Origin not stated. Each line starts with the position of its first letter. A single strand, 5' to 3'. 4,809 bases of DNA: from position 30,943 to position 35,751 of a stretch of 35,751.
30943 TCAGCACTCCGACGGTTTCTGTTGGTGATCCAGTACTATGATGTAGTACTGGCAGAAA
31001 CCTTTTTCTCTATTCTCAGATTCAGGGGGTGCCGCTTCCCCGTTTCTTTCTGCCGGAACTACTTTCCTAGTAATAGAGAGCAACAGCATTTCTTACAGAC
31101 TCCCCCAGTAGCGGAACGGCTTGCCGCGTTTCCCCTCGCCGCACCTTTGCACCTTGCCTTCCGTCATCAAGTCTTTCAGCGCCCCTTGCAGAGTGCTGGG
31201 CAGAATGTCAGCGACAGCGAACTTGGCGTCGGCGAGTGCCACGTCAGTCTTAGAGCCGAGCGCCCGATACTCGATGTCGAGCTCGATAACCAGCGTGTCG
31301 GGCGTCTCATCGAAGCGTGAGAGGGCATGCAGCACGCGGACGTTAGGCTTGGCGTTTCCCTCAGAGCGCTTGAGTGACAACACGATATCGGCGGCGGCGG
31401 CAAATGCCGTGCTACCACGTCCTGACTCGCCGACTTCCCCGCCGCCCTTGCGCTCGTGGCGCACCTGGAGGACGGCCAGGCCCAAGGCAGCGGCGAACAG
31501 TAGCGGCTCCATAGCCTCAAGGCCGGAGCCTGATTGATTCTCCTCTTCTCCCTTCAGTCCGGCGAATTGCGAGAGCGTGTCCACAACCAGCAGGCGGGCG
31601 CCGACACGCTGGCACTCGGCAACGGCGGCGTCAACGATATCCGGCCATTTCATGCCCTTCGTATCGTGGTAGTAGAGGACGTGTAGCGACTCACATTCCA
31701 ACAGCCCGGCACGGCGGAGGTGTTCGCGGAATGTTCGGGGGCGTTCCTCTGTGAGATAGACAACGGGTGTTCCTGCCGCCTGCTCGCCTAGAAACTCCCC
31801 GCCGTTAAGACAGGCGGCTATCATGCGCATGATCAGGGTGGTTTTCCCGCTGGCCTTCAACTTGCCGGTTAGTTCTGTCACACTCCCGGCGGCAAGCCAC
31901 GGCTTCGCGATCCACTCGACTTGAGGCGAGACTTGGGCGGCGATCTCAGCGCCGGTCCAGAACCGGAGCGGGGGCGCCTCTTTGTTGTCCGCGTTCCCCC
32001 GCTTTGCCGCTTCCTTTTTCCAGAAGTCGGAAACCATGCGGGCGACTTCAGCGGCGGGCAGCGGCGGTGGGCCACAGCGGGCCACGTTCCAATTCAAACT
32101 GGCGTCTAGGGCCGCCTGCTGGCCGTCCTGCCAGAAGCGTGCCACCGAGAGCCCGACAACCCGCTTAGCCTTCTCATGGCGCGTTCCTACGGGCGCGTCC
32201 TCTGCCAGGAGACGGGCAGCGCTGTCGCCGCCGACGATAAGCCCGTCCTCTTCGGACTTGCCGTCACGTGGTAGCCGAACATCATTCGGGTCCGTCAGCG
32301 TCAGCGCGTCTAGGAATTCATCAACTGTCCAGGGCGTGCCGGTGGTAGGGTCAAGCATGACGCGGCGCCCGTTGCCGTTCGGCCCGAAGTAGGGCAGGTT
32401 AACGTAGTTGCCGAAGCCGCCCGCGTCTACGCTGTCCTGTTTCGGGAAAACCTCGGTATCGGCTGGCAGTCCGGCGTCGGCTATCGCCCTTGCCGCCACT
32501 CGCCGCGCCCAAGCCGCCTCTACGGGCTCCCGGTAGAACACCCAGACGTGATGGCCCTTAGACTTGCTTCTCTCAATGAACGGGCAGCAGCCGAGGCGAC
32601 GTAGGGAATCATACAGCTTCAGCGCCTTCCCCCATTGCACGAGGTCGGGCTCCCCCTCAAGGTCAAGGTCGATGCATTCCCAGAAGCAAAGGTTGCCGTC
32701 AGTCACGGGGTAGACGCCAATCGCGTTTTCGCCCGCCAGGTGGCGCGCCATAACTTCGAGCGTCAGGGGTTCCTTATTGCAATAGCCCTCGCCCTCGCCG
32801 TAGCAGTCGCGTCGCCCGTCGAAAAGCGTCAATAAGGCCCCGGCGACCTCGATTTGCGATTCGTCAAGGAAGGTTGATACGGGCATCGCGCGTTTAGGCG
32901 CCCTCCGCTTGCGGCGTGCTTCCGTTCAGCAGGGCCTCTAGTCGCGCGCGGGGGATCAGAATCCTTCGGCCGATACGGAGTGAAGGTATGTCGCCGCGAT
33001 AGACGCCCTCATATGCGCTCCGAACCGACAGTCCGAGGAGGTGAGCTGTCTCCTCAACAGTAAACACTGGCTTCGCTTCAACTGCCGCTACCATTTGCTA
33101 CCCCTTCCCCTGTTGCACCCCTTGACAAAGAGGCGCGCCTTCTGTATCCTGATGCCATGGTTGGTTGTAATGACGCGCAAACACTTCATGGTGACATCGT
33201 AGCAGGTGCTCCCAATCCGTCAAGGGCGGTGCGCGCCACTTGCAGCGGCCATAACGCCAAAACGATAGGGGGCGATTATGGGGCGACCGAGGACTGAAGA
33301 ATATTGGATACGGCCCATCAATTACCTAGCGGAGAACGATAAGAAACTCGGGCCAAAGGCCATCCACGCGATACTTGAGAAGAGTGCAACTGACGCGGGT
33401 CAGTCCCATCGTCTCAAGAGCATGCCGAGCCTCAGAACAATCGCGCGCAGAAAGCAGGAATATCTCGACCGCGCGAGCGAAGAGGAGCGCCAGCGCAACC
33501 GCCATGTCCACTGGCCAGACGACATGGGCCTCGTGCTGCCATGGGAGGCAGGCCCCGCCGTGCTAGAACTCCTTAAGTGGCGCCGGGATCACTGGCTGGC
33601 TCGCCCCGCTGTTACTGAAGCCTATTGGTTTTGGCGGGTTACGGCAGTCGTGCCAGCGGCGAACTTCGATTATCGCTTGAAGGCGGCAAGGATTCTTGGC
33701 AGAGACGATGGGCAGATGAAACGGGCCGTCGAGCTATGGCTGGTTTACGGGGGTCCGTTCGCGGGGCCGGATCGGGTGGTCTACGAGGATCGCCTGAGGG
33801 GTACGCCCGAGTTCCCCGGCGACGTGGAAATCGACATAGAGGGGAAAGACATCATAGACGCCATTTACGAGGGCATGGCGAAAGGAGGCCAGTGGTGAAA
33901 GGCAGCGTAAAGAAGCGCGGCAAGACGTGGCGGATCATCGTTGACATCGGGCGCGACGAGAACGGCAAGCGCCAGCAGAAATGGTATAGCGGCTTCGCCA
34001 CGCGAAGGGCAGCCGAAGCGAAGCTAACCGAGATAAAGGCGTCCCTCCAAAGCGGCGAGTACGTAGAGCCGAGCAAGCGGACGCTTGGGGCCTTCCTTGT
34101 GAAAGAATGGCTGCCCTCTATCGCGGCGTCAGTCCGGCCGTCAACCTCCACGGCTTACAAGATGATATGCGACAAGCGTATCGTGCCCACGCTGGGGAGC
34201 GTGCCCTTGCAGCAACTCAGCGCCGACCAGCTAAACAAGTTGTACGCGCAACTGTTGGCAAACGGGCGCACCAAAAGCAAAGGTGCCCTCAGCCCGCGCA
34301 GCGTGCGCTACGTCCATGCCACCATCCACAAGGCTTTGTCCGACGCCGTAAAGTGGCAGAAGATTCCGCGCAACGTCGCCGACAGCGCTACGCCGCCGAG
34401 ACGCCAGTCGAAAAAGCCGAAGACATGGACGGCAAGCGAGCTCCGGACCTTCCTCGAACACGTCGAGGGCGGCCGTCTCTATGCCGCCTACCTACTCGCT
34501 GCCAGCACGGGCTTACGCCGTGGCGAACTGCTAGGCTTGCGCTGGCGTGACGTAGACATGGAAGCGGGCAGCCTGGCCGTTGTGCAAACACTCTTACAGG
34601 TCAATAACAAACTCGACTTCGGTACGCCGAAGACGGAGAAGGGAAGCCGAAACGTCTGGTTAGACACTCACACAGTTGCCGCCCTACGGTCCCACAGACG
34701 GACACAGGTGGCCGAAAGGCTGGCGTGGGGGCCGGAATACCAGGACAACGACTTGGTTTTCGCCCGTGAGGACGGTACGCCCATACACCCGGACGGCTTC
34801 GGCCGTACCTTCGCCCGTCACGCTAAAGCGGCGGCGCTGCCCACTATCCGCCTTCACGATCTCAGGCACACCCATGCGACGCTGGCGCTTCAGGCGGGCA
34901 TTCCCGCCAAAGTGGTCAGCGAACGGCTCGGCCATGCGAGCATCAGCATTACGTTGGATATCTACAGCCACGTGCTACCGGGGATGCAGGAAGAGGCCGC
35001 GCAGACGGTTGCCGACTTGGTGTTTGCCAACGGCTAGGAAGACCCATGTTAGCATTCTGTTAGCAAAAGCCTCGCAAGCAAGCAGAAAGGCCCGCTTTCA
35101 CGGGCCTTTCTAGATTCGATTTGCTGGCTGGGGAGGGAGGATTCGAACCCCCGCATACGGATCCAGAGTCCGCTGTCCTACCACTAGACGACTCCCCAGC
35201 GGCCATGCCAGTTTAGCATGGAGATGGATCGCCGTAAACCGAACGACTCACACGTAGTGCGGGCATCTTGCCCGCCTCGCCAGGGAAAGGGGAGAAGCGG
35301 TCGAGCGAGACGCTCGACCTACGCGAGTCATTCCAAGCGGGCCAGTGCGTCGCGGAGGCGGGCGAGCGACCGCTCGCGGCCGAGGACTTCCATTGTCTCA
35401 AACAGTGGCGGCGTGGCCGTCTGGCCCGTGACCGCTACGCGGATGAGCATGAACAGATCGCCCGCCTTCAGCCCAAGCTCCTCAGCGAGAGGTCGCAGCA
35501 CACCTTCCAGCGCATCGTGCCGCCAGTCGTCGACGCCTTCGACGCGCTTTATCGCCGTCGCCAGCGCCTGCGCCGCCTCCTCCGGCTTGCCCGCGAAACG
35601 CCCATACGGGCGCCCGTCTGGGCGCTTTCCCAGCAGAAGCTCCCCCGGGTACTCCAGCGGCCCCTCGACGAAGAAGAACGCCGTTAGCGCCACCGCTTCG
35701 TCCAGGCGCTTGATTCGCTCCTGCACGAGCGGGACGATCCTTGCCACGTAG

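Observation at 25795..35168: A 9.4-kb integrative element sits in the 3' half of tRNA-Gln(CUG), bounded by a perfect 46-bp direct repeat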

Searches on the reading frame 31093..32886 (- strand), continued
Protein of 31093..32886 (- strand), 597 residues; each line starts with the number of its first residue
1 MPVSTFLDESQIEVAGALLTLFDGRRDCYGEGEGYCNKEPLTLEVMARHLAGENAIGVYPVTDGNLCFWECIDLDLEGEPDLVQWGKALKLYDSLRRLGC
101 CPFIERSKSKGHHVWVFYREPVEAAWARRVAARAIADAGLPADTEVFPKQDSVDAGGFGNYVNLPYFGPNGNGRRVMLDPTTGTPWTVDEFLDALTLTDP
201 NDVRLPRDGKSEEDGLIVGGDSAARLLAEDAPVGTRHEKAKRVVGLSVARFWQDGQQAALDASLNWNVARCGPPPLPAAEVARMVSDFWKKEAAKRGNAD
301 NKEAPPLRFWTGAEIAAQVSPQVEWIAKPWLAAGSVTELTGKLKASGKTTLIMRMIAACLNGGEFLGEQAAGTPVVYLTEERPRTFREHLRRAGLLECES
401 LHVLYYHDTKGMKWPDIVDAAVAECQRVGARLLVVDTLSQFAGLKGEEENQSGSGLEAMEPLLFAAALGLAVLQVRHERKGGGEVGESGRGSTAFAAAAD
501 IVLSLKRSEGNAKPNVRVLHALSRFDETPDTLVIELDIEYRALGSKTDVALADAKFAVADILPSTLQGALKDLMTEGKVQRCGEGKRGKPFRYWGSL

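Call 58: find_encoding_contigs(protein=P0005, flank=10000, max_places=3)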
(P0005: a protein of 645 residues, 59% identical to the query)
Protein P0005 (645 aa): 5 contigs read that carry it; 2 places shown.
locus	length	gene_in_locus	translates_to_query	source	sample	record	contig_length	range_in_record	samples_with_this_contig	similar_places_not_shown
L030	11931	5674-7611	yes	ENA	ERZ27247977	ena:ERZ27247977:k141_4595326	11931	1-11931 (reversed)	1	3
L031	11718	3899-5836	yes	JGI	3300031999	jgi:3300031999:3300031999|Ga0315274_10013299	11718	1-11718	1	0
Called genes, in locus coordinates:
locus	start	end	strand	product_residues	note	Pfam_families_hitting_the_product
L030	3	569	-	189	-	?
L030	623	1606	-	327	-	PF02899:Phage_int_SAM_1, PF13495:Phage_int_SAM_4, PF00589:Phage_integrase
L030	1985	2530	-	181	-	PF01434:Peptidase_M41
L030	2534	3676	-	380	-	PF14657:Arm-DNA-bind_4, PF14659:Phage_int_SAM_3, PF00589:Phage_integrase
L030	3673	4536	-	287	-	-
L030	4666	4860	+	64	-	PF12728:HTH_17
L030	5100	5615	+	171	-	-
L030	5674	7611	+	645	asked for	PF22548:AEP-TOTE, PF13481:AAA_25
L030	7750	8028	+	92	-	-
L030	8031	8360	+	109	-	PF05119:Terminase_4 (weak)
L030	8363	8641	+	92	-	-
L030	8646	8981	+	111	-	-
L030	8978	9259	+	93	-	-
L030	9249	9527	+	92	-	-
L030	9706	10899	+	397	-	PF05065:Phage_capsid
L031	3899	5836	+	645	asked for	PF22548:AEP-TOTE, PF13481:AAA_25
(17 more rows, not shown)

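Call 59: find_encoding_contigs(protein=P0010, flank=10000, max_places=3)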
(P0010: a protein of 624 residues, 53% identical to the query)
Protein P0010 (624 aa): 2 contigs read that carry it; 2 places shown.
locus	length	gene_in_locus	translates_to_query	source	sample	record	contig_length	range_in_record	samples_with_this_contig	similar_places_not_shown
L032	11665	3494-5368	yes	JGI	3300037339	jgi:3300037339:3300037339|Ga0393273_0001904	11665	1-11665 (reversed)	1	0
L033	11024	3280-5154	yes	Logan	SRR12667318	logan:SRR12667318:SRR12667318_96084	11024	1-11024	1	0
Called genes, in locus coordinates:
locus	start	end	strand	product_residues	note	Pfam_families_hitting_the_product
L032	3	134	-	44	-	?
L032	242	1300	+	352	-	PF02899:Phage_int_SAM_1, PF00589:Phage_integrase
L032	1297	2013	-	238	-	-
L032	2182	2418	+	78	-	-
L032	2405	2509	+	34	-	-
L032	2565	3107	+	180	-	-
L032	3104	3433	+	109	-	-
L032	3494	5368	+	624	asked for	PF22548:AEP-TOTE, PF13481:AAA_25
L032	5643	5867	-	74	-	-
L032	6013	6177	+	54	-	-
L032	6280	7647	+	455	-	PF20441:TerL_nuclease (faint)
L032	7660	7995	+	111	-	-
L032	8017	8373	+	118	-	-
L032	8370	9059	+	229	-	-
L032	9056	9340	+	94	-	-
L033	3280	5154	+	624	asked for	PF22548:AEP-TOTE, PF13481:AAA_25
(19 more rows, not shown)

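Call 60: find_encoding_contigs(protein=P0011, flank=10000, max_places=3)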
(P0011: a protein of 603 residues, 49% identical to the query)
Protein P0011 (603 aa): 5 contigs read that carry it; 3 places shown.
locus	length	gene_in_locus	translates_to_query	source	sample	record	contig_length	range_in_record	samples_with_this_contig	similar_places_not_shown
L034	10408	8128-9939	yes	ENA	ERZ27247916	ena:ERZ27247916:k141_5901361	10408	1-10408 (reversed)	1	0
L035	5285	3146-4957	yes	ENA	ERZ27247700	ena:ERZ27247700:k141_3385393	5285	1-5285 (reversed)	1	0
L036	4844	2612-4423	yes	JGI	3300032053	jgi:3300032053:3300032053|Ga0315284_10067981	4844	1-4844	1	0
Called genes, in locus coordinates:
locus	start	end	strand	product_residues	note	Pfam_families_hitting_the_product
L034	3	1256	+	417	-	?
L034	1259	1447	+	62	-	-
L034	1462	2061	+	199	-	-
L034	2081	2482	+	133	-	-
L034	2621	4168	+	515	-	-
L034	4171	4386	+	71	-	-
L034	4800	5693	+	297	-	PF00589:Phage_integrase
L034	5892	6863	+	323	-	PF02899:Phage_int_SAM_1 (weak), PF13495:Phage_int_SAM_4 (weak), PF00589:Phage_integrase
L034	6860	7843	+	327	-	-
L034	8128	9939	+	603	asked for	PF22548:AEP-TOTE, PF13481:AAA_25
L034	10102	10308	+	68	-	-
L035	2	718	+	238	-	?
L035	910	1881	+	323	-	PF02899:Phage_int_SAM_1 (weak), PF13495:Phage_int_SAM_4 (weak), PF00589:Phage_integrase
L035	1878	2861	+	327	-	-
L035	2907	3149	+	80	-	-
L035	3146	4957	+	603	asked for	PF22548:AEP-TOTE, PF13481:AAA_25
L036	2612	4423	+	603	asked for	PF22548:AEP-TOTE, PF13481:AAA_25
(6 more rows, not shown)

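Call 66: search_protein_families(library=padloc, proteins=[window:31093-32886:-], max_evalue=0.01)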
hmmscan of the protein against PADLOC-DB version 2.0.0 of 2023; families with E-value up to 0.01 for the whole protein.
window:31093-32886:- (597 aa): 2 families
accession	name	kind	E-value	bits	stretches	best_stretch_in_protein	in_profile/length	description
PDLC01101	PrimPol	-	1.6e-21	74.5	1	18-198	133-329/490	adaptation polymerase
PDLC01465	PrimPol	-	8.4e-17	59.6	1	40-186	70-219/276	"CAS-I,CAS-II,CAS-III,CAS-IV,CAS-V,CAS-VI; associated"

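Call 94: search_dna_similar(query=window:31093-32886:-, collection=phages, mode=protein, max_evalue=0.00001, max_rows=10)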
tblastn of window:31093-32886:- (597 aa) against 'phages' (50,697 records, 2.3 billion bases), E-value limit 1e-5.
Records with a match: 20; places in all: 20; records where one place covers at least 80% of the query: 0.
Best place of each record, by identity: <60% 20.
By first word of the organism name: Acinetobacter 8; Caudoviricetes 2; Dinoroseobacter 2; Klebsiella 2; Providencia 1; phage 1; Salmonella 1; Phage 1; Pseudomonas 1; Pseudanabaena 1.
By host as written in the record: - 4; Acinetobacter baumannii 3; Acinetobacter calcoaceticus ATCC23055 2; Dinoroseobacter shibae DFL12T 2; Acinetobacter baumannii DSM 106838 2; Providencia stuartii 1; unknown 1; Acinetobacter baumannii 19606 1; and 4 more.
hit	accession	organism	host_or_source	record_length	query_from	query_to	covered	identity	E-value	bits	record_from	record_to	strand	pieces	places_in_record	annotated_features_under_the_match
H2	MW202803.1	Caudoviricetes sp.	Manatee Spring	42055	8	204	33%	36.7%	1e-20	103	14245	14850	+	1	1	DNA primase small subunit | guanosine polyphosphate pyrophosphohydrolase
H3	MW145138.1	Providencia phage Kokobel2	Providencia stuartii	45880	24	286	44%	26.8%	2e-7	61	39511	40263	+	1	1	hypothetical protein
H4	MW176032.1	Acinetobacter phage Barton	Acinetobacter calcoaceticus ATCC23055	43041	40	292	42%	27.4%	1e-6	58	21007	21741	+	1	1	24: hypothetical protein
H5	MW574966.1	phage 023Pt_psg01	unknown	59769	31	291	44%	25.8%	2e-10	71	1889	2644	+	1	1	primase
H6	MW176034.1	Acinetobacter phage JeffCo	Acinetobacter calcoaceticus ATCC23055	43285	40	292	42%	26.6%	7e-6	56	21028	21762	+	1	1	24: hypothetical protein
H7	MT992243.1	Acinetobacter phage DMU1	Acinetobacter baumannii 19606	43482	42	296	43%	25.5%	3e-6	56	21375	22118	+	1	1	putative primase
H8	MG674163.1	Acinetobacter phage SH-Ab 15497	Acinetobacter baumannii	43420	42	296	43%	25.5%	4e-6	56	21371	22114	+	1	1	hypothetical protein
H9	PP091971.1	Acinetobacter phage vB_MZM_2AB-P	Acinetobacter baumannii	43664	42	296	43%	25.5%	4e-6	56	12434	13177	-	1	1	hypothetical protein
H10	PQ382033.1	Acinetobacter phage vB_AbaSI_2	Acinetobacter baumannii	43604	42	296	43%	25.5%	5e-6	56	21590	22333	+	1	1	putative primase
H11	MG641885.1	Salmonella phage PMBT28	Salmonella enterica subsp. enterica ...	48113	38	286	42%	25.8%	7e-7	59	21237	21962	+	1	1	hypothetical protein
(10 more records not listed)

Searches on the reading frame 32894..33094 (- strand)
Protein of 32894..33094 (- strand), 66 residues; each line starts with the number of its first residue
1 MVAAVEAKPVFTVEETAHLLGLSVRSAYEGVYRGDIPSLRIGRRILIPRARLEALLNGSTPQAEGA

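Call 7: search_protein_families(library=pfam, proteins=[window:32894-33094:-], max_evalue=0.01)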
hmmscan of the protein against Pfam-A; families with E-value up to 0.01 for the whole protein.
window:32894-33094:- (66 aa): 1 family
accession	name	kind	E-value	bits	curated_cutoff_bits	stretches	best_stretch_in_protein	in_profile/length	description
PF12728.13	HTH_17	-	4.9e-12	46.3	27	1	11-58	2-49/51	Helix-turn-helix domain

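Call 8: search_protein_families(library=phrogs, proteins=[window:32894-33094:-], max_evalue=0.01)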
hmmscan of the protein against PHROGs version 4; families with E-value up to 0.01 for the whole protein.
window:32894-33094:- (66 aa): 6 families
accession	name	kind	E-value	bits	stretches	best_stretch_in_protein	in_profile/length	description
phrog_7338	-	unknown function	8.5e-07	30.2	1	5-60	25-81/87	-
phrog_66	-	integration and excision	1.7e-06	29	1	5-63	88-147/412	excisionase and transcriptional regulator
phrog_1864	-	unknown function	0.00022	22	1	7-52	17-62/73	-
phrog_10045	-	DNA, RNA and nucleotide metabolism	0.00031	21.5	1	9-55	18-66/74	HTH DNA binding protein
phrog_12527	-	integration and excision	0.0057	17.8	1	9-58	28-77/130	excisionase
phrog_28156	-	unknown function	0.0082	17.2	1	5-55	4-52/156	-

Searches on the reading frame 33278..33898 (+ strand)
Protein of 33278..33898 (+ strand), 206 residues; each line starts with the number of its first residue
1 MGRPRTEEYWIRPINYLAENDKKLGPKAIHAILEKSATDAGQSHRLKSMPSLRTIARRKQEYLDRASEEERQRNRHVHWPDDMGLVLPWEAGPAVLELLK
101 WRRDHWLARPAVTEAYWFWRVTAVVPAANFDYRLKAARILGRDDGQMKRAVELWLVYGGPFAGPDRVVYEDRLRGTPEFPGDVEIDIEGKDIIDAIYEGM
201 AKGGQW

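Call 7: search_protein_families(library=pfam, proteins=[window:33278-33898:+], max_evalue=0.01)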
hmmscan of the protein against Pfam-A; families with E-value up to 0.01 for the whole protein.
window:33278-33898:+ (206 aa): 0 families

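Call 8: search_protein_families(library=phrogs, proteins=[window:33278-33898:+], max_evalue=0.01)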
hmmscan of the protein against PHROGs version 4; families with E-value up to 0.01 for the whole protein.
window:33278-33898:+ (206 aa): 0 families

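Call 21: search_protein_families(library=pfam, proteins=[window:33278-33898:+], max_evalue=5)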
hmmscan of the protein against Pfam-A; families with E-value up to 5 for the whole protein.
window:33278-33898:+ (206 aa): 0 families

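Call 22: search_protein_families(library=ncbifam, proteins=[window:33278-33898:+], max_evalue=1)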
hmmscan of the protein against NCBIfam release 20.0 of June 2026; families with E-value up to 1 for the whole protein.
window:33278-33898:+ (206 aa): 0 families

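Call 66: search_protein_families(library=padloc, proteins=[window:33278-33898:+], max_evalue=0.01)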
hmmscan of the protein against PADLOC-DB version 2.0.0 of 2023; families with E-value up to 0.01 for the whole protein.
window:33278-33898:+ (206 aa): 0 families

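Call 70: search_solved_structures(query=window:33278-33898:+, max_evalue=5)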
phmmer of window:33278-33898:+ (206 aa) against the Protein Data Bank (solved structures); distinct sequences matched with E-value up to 5: 2.
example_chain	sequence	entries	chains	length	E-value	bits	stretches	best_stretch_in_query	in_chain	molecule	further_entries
6u1s_A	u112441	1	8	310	0.85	12.2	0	7-83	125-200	de novo designed 16-helix transmembrane nanopore, TMHC8_R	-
5k7v_A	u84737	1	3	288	1.8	11.1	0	5-56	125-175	Designed protein HR00C3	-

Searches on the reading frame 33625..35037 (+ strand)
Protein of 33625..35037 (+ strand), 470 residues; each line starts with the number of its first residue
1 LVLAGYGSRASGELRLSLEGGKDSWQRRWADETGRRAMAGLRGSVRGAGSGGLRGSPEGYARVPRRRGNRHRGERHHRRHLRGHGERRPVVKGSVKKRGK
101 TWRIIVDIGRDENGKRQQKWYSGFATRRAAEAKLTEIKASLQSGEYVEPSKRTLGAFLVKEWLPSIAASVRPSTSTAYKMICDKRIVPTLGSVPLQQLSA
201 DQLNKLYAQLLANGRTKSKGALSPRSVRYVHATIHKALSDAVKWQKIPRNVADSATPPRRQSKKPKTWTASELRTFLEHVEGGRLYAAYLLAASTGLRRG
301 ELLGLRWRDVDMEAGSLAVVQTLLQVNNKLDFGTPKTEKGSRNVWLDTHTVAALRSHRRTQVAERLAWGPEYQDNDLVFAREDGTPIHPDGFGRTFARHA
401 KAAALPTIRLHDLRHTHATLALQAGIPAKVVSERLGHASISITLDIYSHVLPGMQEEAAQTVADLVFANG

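Call 10: search_protein_families(library=pfam, proteins=[window:33625-35037:+], max_evalue=0.01)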
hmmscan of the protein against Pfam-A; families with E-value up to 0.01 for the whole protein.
window:33625-35037:+ (470 aa): 3 families
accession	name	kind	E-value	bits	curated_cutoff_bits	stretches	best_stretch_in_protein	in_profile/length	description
PF00589.27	Phage_integrase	-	4.4e-25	88.9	27.1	1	269-451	4-169/172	Phage integrase family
PF14657.12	Arm-DNA-bind_4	-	7.3e-12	45.1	22.3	1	101-144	1-45/47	Arm DNA-binding domain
PF14659.12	Phage_int_SAM_3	-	1.5e-08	35.1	22.6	1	158-210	5-57/58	Phage integrase, N-terminal SAM-like domain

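Call 22: search_protein_families(library=ncbifam, proteins=[window:33895-35037:+], max_evalue=1)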
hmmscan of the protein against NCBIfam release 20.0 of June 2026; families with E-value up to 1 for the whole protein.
window:33895-35037:+ (380 aa): 10 families
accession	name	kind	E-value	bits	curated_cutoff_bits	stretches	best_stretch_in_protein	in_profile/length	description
NF040815.2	recomb_XerA_Arch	equivalog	1.3e-24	87.2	220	1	103-360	33-254/263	site-specific tyrosine recombinase/integron integrase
TIGR02224.1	recomb_XerC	equivalog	1.2e-19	70.8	335.15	1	127-360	56-277/295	tyrosine recombinase XerC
TIGR02225.1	recomb_XerD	equivalog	3.2e-18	66.1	329.6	1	124-361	57-275/290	site-specific tyrosine recombinase XerD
NF001399.0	PRK00283.1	subfamily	6.4e-15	55.2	279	1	105-362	48-285/300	tyrosine recombinase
TIGR02249.1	integrase_gron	subfamily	4.7e-14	52.5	265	2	302-362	242-302/315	integron integrase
NF011946.0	PRK15417.1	equivalog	8e-09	35.1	435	2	301-362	256-317/337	integron integrase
NF002331.0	PRK01287.1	subfamily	1.3e-08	34.2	371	1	123-360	86-312/365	site-specific tyrosine recombinase XerC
NF003462.0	PRK05084.1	equivalog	6.2e-08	31.7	267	1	318-372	303-356/360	tyrosine recombinase XerS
NF007370.0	PRK09870.1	subfamily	8.6e-05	22.2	221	1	172-353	7-173/200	tyrosine-type DNA invertase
NF007371.0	PRK09871.1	subfamily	0.0016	18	222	1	190-230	23-63/198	tyrosine-type DNA invertase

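Call 82: find_encoding_contigs(protein=window:33892-35037:+, flank=10000, max_places=10)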
Protein window:33892-35037:+ (381 aa): no gene with exactly this product is on record in the collection.

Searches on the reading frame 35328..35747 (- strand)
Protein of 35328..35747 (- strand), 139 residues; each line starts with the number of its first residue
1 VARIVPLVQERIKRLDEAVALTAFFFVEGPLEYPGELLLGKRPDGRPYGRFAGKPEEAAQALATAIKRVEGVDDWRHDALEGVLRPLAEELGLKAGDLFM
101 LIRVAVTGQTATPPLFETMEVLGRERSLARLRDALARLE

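Call 10: search_protein_families(library=pfam, proteins=[window:35328-35747:-], max_evalue=0.01)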
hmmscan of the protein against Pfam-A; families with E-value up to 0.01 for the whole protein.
window:35328-35747:- (139 aa): 1 family
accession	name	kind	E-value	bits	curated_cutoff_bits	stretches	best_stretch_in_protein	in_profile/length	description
PF19269.4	Anticodon_2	-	2.5e-32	112.7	23.6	1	2-135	17-141/141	Anticodon binding domain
